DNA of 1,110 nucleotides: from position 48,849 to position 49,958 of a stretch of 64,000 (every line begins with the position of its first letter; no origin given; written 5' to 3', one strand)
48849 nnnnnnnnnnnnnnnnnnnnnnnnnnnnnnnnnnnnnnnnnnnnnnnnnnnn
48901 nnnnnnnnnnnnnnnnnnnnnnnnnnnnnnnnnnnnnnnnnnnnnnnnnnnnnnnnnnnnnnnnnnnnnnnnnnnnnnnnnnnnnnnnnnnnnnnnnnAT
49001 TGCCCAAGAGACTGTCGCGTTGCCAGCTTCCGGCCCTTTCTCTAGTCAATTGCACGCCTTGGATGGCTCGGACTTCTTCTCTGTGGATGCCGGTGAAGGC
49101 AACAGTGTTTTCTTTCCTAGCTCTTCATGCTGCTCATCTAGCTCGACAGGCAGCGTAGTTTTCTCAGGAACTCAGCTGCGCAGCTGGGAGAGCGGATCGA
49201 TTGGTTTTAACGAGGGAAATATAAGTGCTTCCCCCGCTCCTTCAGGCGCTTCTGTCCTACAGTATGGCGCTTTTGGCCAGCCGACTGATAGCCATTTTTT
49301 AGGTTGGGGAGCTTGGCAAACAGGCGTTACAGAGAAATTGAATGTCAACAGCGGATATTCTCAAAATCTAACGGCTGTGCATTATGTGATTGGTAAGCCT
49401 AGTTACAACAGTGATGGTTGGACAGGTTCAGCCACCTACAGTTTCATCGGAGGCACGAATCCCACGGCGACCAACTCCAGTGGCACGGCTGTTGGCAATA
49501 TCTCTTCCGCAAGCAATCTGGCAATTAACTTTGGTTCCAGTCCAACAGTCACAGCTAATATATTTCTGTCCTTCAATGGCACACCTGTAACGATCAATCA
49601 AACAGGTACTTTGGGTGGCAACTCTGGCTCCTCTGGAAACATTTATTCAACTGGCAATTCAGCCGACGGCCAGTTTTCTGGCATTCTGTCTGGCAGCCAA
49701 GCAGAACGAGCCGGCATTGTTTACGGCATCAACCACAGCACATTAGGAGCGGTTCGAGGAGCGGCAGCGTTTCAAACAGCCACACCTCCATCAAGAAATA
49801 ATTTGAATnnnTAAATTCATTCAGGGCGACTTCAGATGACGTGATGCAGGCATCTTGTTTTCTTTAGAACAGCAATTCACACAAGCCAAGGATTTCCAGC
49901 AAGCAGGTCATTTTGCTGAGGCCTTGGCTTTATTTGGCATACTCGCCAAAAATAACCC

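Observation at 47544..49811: A 755-aa protein combining an N-terminal FecR domain with a bilobed TbpB-like body, but with no lipobox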

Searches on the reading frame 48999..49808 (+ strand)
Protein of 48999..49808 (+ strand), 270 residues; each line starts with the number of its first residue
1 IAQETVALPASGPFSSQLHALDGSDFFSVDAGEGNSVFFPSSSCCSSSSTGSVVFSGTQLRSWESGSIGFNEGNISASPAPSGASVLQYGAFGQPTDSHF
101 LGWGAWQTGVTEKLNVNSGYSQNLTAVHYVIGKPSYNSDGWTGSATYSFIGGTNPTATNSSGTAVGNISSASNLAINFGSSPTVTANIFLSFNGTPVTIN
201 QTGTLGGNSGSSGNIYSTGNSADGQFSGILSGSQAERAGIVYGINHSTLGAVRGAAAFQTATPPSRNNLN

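Call 46: predict_structure(alignment_id=A2)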
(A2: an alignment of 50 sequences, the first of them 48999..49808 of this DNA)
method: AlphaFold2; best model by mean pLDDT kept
length: 270 residues; sequences in the alignment: 50
mean_pLDDT: 91.9   pTM: 0.91
mean pLDDT of the five models: 91.9, 91.9, 90.3, 88.4, 82.8
residues with pLDDT >= 90: 217; 70-90: 33; 50-70: 20; < 50: 0
segments of 3 or more residues with pLDDT < 50: none
pLDDT, mean of each block of 10 residues (from residue 1): 87 89 91 84 70 94 84 83 73 95 96 90 96 95 98 98 97 97 98 98 94 95 96 97 97 98 90
secondary structure, 60 per line:
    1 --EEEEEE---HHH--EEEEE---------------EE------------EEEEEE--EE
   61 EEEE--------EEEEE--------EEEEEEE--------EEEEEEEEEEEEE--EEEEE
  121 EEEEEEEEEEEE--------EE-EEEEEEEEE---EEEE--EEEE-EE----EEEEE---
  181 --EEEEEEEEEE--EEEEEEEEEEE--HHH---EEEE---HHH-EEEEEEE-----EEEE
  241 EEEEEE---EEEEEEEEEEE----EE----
elements in order: E3-8 E17-21 E51-56 E59-64 E73-77 E86-92 E101-113 E116-132 E144-152 E156-159 E162-165 E173-177 E183-192 E195-205 E214-217 E225-231 E237-246 E250-260

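Call 48: fold_search(model_id=the predicted structure, library=pdb)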
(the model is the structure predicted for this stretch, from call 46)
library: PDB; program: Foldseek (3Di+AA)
matches with E <= 10: 1020; with E <= 0.001: 21
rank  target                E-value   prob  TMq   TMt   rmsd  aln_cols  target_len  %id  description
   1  5kkx_A                1.3e-04  1.00  0.34  0.39   9.6       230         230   11  Crystal structure of a TbpB C-lobe mutant from Neisseria meningitidis M982 (released 2017-07-19)
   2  5kkx_B                2.1e-04  1.00  0.36  0.40   8.0       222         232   14  Crystal structure of a TbpB C-lobe mutant from Neisseria meningitidis M982 (released 2017-07-19)
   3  7re4_E                2.3e-04  0.99  0.27  0.30  12.7       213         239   16  Apo Hemophilin from A. baumannii (released 2021-11-17)
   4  7re4_A                2.5e-04  0.97  0.22  0.24  14.4       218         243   15  Apo Hemophilin from A. baumannii (released 2021-11-17)
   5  3ve1_C                3.0e-04  1.00  0.34  0.19   9.5       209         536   12  The 2.9 angstrom crystal structure of Transferrin binding protein B (TbpB) from serogroup B M982 Neisseria meningitidi (released 2012-02-22)
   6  9yz4_B                3.0e-04  1.00  0.38  0.22   9.4       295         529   12  Neisseria gonorrhoeae Transferrin Binding Protein A in complex with Transferrin Binding Protein B and transferrin (iro (released 2026-03-04)
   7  3v8u_A                3.2e-04  1.00  0.32  0.18  11.1       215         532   10  The crystal structure of transferrin binding protein B (TbpB) from Neisseria meningitidis serogroup B (released 2012-02-15)
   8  7re4_C                3.2e-04  1.00  0.29  0.32  11.3       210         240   18  Apo Hemophilin from A. baumannii (released 2021-11-17)
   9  6om5                  3.5e-04  1.00  0.33  0.35   9.9       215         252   12  Structure of a haemophore from Haemophilus haemolyticus (released 2019-12-04)
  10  6cuj_A                3.9e-04  1.00  0.42  0.70   5.6       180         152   16  Crystal structure of the C-terminal domain of neisserial heparin binding antigen (NHBA) (released 2018-09-26)
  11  8glo                  4.8e-04  1.00  0.34  0.36   9.8       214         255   12  Haemophilus parainfluenzae Holo HphA (released 2024-03-27)
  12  7rea                  5.1e-04  0.95  0.27  0.29  13.0       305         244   13  Apo Hemophilin from A. baumannii (released 2021-11-17)
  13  4qq1_C                5.3e-04  1.00  0.37  0.22   9.6       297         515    9  Crystal structure of the isotype 1 Transferrin binding protein B (TbpB) from serogroup B Neisseria meningitidis (released 2015-04-01)
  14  8gmm_A                5.6e-04  0.98  0.31  0.35  14.7       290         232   14  Stenotrophomonas maltophilia Holo HphA (released 2024-03-27)
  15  4o4x_B                6.9e-04  1.00  0.34  0.20   9.5       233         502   15  Crystal structure of the vaccine antigen Transferrin Binding Protein B (TbpB) double mutant Tyr-167-Ala and Trp-176-Al (released 2015-01-14)
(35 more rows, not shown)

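Call 64: search_protein_representatives(alignment_id=A3)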
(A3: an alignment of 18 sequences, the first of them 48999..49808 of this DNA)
Query: 18 sequences, 252 profile positions. Proteins with E-value up to 0.001 (for the whole library): 1403; up to 1e-10: 738; up to 1e-30: 89. The best 150 are listed.
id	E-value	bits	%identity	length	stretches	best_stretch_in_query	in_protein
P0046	1.6e-169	578.2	-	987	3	28-243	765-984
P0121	6.6e-109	379.6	-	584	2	24-248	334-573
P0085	3.4e-106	370.8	-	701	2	27-248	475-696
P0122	4.1e-99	347.6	-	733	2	31-246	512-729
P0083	1.3e-97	342.6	-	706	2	34-247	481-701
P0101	1.3e-90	319.7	-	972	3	46-245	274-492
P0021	7.5e-82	291.0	-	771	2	8-249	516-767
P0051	4.2e-78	278.7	-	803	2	9-249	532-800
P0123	2.4e-74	266.4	-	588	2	30-247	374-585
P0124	4.2e-73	262.3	-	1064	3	20-247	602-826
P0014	1.4e-72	260.7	-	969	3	38-244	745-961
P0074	1.6e-72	260.4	-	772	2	34-250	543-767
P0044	1.2e-71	257.6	-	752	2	16-248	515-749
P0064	1.4e-70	254.1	-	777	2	33-250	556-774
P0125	2.3e-70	253.4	-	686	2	40-246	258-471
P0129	2.0e-64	233.9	-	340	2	37-248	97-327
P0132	7.0e-62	225.6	-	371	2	28-243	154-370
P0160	2.9e-39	151.4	-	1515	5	86-242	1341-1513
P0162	1.7e-38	149.0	-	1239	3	89-248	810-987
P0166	9.0e-38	146.6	-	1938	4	89-244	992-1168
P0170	2.4e-36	141.9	-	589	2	83-243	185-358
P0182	1.5e-31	126.2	-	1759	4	86-241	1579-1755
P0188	1.4e-29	119.7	-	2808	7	88-242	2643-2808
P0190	2.6e-29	118.8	-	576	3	70-242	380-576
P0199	1.2e-28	116.7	-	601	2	78-242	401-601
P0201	1.5e-28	116.3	-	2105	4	94-247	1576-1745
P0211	2.0e-27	112.7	-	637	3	83-242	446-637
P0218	8.2e-27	110.7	-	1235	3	77-247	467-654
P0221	1.1e-26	110.2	-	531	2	82-242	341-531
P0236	4.9e-25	104.9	-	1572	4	26-242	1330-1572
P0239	7.3e-25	104.3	-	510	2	86-245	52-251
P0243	1.0e-24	103.8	-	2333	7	89-244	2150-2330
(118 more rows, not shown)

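Call 66: search_protein_families(library=pfam, alignment_id=A4, max_evalue=0.01)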
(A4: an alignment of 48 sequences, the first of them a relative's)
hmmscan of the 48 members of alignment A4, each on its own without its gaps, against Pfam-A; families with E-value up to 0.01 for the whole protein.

A. member 1, P0124 (1064 aa): 1 family
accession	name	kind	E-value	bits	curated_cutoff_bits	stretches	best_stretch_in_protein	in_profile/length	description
PF04773.18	FecR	-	7.3e-12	46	24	1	59-154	1-89/97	FecR protein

B. families by the number of members that match (of 48 scanned): 11 families
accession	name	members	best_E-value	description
PF04773.18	FecR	18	1.7e-13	FecR protein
PF01298.24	TbpB_B_D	4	4.9e-12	C-lobe and N-lobe beta barrels of Tf-binding protein B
PF25195.1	DPC2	2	2e-10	Diatom pyrenoid component 2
PF02899.23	Phage_int_SAM_1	2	1.9e-09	Phage integrase, N-terminal SAM-like domain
PF14559.12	TPR_19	1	4.9e-09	Tetratricopeptide repeat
PF13432.12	TPR_16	1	5.9e-08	Tetratricopeptide repeat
PF24575.1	TPR_Slam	1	0.00014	Surface lipoprotein assembly modifier, N-terminal TPR repeats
PF07719.23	TPR_2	1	0.00056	Tetratricopeptide repeat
PF04575.19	SlipAM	1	0.00075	Surface lipoprotein assembly modifier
PF13371.12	TPR_9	1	0.0017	Tetratricopeptide repeat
PF05899.18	Cupin_3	1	0.0094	EutQ-like cupin domain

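Call 69: search_protein_families(library=pfam, proteins=[P0190, P0199, P0162, P0166, P0236, P0218, P0211, P0221, P0239, P0170], max_evalue=0.01)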
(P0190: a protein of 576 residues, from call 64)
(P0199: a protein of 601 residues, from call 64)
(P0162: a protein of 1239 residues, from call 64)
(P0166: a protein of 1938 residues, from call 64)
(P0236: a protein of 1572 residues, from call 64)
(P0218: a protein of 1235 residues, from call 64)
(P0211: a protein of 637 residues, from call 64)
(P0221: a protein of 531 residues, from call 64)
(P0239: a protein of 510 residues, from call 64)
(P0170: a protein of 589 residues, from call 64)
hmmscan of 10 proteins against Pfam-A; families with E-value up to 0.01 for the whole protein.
P0190 (576 aa): 0 families

P0199 (601 aa): 0 families

P0162 (1239 aa): 6 families
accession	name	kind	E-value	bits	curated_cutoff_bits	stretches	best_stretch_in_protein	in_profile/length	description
PF14559.12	TPR_19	-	4.9e-09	36.8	25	1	46-110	1-66/68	Tetratricopeptide repeat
PF13432.12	TPR_16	-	5.9e-08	33.4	32.7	1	40-101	1-62/65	Tetratricopeptide repeat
PF24575.1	TPR_Slam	-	0.00014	22.7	35.2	1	40-93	51-104/104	Surface lipoprotein assembly modifier, N-terminal TPR repeats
PF07719.23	TPR_2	-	0.00056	20.3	27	0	40-68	5-33/34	Tetratricopeptide repeat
PF04575.19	SlipAM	-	0.00075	19.6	22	1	337-412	208-288/288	Surface lipoprotein assembly modifier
PF13371.12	TPR_9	-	0.0017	18.7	35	1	51-111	10-70/73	Tetratricopeptide repeat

P0166 (1938 aa): 3 families
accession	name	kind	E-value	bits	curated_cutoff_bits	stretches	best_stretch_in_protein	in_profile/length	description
PF02899.23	Phage_int_SAM_1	-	1.9e-09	38.1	22.3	0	838-883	19-62/83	Phage integrase, N-terminal SAM-like domain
PF25195.1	DPC2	-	1.3e-06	29.2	70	0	360-420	17-79/105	Diatom pyrenoid component 2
PF05899.18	Cupin_3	-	0.0094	16.1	23.5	0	119-148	30-60/74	EutQ-like cupin domain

P0236 (1572 aa): 0 families

P0218 (1235 aa): 0 families

P0211 (637 aa): 0 families

P0221 (531 aa): 0 families

P0239 (510 aa): 0 families

P0170 (589 aa): 0 families

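Call 73: find_encoding_contigs(protein=P0190, flank=6000, max_places=2)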
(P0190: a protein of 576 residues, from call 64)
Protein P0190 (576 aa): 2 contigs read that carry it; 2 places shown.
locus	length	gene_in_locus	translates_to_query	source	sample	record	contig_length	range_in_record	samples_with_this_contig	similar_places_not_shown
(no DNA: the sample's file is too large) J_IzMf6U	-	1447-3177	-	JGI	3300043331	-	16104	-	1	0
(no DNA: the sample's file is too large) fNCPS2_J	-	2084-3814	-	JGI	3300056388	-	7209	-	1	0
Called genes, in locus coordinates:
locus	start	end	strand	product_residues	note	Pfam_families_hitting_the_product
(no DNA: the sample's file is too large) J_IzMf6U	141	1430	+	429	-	PF00515:TPR_1 (faint), PF13181:TPR_8 (faint), PF13428:TPR_14 (faint), PF13432:TPR_16, PF13414:TPR_11 (faint), PF07719:TPR_2 (weak), PF14559:TPR_19 (weak), PF04575:SlipAM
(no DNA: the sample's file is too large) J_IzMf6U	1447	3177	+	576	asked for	-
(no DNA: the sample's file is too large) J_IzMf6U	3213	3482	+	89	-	PF01197:Ribosomal_L31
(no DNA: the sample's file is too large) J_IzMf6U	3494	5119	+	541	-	-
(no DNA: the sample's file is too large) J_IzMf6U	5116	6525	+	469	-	PF00342:PGI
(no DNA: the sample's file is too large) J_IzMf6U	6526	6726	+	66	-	PF20104:DUF6494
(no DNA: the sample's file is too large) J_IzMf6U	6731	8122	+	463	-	PF01565:FAD_binding_4, PF02913:FAD-oxidase_C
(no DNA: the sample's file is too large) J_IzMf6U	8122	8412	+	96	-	-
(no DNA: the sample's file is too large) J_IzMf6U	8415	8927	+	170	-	PF14588:YjgF_endoribonc, PF01042:Ribonuc_L-PSP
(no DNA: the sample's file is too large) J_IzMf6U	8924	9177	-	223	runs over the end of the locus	PF08238:Sel1 (faint)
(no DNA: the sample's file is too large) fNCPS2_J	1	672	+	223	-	?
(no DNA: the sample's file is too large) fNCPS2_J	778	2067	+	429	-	PF00515:TPR_1 (faint), PF13181:TPR_8 (faint), PF13428:TPR_14 (faint), PF13432:TPR_16, PF13414:TPR_11 (faint), PF07719:TPR_2 (weak), PF14559:TPR_19 (weak), PF04575:SlipAM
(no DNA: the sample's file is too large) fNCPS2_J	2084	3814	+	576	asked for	-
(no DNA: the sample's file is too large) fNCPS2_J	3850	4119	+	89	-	PF01197:Ribosomal_L31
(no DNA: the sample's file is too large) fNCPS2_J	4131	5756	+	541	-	-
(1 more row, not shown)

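Call 74: find_encoding_contigs(protein=P0182, flank=8000, max_places=2)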
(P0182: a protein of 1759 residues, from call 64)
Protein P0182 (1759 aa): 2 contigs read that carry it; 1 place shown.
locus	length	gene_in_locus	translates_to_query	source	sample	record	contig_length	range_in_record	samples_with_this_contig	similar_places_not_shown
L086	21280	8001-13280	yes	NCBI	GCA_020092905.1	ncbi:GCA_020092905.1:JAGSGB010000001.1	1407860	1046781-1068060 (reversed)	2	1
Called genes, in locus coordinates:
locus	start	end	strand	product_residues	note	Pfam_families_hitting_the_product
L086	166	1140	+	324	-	PF00478:IMPDH (faint), PF03060:NMO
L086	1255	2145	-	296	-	-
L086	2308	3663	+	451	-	-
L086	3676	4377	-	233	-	-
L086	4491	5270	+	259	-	PF00072:Response_reg, PF00486:Trans_reg_C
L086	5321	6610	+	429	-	PF00672:HAMP, PF00512:HisKA (weak), PF02518:HATPase_c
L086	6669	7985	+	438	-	PF13428:TPR_14 (faint), PF07719:TPR_2 (faint), PF13432:TPR_16, PF14559:TPR_19, PF04575:SlipAM, PF13505:OMP_b-brl (weak)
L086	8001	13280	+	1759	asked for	PF25195:DPC2 (faint), PF02899:Phage_int_SAM_1 (faint)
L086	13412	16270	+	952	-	PF13374:TPR_10 (faint), PF24885:TPR_NPHP3 (faint), PF13424:TPR_12, PF12770:CHAT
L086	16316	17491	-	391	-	PF13581:HATPase_c_2, PF02518:HATPase_c, PF07568:HisKA_2, PF13581:HATPase_c_2, PF02518:HATPase_c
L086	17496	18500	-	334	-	PF13581:HATPase_c_2, PF07228:SpoIIE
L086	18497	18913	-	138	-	PF13581:HATPase_c_2, PF02518:HATPase_c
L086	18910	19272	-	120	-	PF01740:STAS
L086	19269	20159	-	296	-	PF14361:RsbRD_N, PF01740:STAS, PF13466:STAS_2 (weak)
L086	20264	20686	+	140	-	PF04273:BLH_phosphatase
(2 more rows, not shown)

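Call 80: search_protein_families(library=pfam, proteins=[P0188, P0243, P0201, P0160, P0129, P0132], max_evalue=0.01)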
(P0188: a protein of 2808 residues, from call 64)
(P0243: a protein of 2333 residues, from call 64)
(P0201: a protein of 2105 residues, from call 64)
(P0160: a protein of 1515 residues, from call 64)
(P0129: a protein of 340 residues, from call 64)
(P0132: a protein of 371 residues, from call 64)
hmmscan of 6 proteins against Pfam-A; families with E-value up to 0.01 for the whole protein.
P0188 (2808 aa): 2 families
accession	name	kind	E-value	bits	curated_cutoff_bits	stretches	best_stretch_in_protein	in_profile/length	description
PF01298.24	TbpB_B_D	-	4.9e-12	46.9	26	1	2390-2526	1-125/126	C-lobe and N-lobe beta barrels of Tf-binding protein B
PF04773.18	FecR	-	6.6e-08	33.3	24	1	86-170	1-77/97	FecR protein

P0243 (2333 aa): 1 family
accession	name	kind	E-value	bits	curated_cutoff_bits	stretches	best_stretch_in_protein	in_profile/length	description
PF04773.18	FecR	-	9.5e-08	32.8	24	1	44-129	1-78/97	FecR protein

P0201 (2105 aa): 0 families

P0160 (1515 aa): 0 families

P0129 (340 aa): 0 families

P0132 (371 aa): 0 families
